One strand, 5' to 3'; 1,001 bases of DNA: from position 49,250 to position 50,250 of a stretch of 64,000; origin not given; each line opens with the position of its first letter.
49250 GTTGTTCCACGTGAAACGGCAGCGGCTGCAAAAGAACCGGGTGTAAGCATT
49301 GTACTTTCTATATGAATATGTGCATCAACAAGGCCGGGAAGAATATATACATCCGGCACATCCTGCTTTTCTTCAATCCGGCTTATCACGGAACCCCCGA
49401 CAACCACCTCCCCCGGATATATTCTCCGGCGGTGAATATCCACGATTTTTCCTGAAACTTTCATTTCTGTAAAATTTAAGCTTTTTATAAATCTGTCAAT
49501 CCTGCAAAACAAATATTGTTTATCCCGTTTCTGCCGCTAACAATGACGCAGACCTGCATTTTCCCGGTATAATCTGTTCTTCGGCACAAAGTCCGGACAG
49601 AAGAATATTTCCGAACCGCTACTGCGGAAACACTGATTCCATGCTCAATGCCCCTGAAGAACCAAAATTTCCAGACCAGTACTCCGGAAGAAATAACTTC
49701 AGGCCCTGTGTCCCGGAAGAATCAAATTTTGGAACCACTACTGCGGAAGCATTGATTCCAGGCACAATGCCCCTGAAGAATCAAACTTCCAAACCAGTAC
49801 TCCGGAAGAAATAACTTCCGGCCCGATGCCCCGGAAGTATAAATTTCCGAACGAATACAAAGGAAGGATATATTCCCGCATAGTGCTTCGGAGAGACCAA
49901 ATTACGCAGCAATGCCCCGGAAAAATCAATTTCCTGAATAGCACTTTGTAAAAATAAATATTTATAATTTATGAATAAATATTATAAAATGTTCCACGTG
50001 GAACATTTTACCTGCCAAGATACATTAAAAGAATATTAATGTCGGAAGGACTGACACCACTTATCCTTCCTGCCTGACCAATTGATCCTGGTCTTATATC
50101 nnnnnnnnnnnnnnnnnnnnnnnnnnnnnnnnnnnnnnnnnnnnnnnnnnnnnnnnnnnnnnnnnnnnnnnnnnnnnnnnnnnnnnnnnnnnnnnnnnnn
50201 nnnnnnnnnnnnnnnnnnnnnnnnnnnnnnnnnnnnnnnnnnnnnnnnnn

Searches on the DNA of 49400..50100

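Call 83: search_rna_families(source=window, start=49400, end=50100, threshold=evalue, max_evalue=1)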
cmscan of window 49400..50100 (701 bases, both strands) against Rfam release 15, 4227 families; matches with E-value up to 1: 1.
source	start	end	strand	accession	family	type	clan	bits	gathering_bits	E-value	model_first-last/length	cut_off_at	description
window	49743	49847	-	RF02760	sR035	Gene; sRNA;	-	12.8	233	0.64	1-206/206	no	sR035 sRNA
